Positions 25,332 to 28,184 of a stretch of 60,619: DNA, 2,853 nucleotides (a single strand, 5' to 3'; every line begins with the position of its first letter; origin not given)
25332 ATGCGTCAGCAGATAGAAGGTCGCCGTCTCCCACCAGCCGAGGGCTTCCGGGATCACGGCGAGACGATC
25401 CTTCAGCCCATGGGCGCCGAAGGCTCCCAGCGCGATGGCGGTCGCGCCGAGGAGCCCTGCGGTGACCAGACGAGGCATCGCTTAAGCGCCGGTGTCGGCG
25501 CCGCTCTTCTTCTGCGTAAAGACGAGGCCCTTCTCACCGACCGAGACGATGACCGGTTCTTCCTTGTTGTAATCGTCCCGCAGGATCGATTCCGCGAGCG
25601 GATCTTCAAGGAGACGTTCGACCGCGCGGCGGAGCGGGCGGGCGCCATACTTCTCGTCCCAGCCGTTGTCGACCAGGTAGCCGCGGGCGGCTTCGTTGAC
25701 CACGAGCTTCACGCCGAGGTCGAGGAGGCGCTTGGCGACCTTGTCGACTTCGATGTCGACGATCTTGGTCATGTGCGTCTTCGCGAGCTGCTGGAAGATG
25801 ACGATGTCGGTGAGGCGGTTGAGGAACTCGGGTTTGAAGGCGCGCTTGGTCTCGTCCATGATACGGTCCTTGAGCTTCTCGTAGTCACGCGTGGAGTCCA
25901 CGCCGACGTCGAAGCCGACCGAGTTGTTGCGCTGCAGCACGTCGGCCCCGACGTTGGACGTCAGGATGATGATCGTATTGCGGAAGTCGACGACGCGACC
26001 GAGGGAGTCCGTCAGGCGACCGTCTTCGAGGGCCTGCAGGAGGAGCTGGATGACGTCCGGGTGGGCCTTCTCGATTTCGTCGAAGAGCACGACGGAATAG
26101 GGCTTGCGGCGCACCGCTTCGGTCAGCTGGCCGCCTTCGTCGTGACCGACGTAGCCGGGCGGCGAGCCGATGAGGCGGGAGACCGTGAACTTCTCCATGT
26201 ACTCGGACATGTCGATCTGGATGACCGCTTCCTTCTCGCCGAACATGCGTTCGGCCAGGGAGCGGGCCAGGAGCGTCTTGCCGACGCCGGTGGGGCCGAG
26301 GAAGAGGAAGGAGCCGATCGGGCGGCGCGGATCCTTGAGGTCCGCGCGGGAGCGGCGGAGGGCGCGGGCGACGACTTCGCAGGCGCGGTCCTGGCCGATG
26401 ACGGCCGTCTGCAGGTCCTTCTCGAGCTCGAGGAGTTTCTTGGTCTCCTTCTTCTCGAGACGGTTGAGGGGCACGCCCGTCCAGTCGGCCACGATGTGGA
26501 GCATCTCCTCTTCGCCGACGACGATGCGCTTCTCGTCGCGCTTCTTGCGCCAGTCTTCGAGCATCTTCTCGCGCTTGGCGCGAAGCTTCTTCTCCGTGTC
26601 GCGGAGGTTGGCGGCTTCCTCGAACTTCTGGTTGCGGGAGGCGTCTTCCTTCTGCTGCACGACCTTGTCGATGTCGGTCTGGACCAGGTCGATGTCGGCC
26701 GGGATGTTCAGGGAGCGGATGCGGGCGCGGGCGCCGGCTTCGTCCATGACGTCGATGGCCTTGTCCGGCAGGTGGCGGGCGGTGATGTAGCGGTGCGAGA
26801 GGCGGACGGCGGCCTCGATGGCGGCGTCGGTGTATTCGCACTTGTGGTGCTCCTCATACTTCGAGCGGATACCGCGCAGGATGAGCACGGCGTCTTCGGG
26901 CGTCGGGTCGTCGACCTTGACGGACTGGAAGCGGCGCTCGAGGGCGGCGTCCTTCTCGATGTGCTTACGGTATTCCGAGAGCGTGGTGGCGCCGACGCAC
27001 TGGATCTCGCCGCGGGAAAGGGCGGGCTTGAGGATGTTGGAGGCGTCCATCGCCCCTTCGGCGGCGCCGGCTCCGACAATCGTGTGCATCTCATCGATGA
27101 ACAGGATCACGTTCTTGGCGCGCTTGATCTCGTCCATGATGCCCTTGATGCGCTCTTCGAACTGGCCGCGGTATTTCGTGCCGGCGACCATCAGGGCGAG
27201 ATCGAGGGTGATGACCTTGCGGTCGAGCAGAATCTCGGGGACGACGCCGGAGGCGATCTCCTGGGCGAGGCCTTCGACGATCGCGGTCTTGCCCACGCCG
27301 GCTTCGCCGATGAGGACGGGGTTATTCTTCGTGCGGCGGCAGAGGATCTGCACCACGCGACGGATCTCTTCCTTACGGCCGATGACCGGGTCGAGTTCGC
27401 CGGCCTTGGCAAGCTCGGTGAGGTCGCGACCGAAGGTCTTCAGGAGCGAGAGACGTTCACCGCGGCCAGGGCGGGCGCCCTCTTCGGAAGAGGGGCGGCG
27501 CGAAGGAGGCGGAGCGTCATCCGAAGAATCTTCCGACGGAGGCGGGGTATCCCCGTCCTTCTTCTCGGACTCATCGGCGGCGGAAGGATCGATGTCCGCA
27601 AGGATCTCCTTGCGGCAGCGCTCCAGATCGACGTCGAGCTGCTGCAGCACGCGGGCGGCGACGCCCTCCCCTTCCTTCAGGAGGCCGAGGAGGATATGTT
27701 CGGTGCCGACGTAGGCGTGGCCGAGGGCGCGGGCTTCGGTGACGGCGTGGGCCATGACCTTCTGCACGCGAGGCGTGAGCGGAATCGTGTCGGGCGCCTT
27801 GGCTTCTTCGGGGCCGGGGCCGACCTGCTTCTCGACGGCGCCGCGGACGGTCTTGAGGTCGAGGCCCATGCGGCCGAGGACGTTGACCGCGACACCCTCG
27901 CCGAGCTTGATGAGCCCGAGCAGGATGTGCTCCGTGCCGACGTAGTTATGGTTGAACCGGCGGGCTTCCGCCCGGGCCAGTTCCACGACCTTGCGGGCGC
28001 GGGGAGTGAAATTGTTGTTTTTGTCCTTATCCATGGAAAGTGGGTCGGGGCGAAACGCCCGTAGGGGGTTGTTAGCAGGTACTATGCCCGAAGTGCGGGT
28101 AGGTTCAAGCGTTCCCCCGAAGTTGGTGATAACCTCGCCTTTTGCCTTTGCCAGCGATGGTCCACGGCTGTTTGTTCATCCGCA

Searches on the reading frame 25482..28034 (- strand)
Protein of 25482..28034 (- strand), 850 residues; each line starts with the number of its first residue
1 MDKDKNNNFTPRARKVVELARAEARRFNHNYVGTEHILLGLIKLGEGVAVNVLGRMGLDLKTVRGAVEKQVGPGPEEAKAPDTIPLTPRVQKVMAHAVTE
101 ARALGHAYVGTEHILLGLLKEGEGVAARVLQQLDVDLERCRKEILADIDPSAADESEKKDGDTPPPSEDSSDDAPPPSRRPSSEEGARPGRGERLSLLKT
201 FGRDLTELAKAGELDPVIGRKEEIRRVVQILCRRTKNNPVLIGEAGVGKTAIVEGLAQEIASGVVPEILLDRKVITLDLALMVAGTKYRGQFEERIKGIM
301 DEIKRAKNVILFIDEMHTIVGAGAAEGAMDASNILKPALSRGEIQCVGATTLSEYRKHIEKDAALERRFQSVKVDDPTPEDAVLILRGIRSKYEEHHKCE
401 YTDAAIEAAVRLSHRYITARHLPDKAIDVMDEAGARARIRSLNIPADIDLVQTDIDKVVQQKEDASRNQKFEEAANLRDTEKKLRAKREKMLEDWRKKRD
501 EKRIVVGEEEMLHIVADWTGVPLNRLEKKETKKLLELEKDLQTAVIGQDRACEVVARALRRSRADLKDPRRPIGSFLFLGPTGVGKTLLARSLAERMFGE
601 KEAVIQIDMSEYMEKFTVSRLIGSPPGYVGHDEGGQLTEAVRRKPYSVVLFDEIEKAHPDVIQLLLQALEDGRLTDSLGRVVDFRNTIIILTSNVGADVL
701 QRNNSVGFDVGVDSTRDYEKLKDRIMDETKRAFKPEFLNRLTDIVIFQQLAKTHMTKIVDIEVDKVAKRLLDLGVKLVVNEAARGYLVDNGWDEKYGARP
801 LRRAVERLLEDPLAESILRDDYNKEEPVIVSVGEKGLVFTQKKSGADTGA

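Call 23: find_encoding_contigs(protein=window:25482-28034:-, flank=10000, max_places=4)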
Protein window:25482-28034:- (850 aa): 10 contigs read that carry it; 4 places shown.
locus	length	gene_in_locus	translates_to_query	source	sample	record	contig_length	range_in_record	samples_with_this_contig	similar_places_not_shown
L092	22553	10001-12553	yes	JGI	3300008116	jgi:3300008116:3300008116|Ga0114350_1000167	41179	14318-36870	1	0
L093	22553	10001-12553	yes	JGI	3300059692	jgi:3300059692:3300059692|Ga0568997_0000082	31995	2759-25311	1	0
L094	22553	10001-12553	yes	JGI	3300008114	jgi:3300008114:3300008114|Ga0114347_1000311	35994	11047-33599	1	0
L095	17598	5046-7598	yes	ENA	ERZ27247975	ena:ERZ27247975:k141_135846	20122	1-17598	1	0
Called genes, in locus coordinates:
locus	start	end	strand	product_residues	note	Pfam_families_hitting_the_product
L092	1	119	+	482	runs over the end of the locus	-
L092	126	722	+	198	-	-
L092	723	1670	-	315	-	PF00126:HTH_1, PF03466:LysR_substrate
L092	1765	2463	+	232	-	PF01168:Ala_racemase_N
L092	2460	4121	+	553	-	PF02463:SMC_N, PF13304:AAA_21 (faint)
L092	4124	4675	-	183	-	PF00106:adh_short, PF13561:adh_short_C2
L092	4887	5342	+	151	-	PF02482:Ribosomal_S30AE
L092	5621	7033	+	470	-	PF01225:Mur_ligase, PF08245:Mur_ligase_M, PF02875:Mur_ligase_C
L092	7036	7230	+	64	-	-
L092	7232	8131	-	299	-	PF06574:FAD_syn, PF01687:Flavokinase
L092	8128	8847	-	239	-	PF01509:TruB_N, PF16198:TruB_C_2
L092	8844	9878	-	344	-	PF02272:DHHA1 (faint), PF01368:DHH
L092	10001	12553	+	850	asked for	PF02861:Clp_N, PF00004:AAA, PF13191:AAA_16 (weak), PF17871:AAA_lid_9, PF00004:AAA, PF07724:AAA_2, PF07728:AAA_5, PF10431:ClpB_D2-small, +11 more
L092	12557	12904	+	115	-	PF04241:DUF423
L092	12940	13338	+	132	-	-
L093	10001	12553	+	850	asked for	PF02861:Clp_N, PF00004:AAA, PF13191:AAA_16 (weak), PF17871:AAA_lid_9, PF00004:AAA, PF07724:AAA_2, PF07728:AAA_5, PF10431:ClpB_D2-small, +11 more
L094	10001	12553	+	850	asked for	PF02861:Clp_N, PF00004:AAA, PF13191:AAA_16 (weak), PF17871:AAA_lid_9, PF00004:AAA, PF07724:AAA_2, PF07728:AAA_5, PF10431:ClpB_D2-small, +11 more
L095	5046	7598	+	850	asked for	PF02861:Clp_N, PF00004:AAA, PF13191:AAA_16 (weak), PF17871:AAA_lid_9, PF00004:AAA, PF07724:AAA_2, PF07728:AAA_5, PF10431:ClpB_D2-small, +11 more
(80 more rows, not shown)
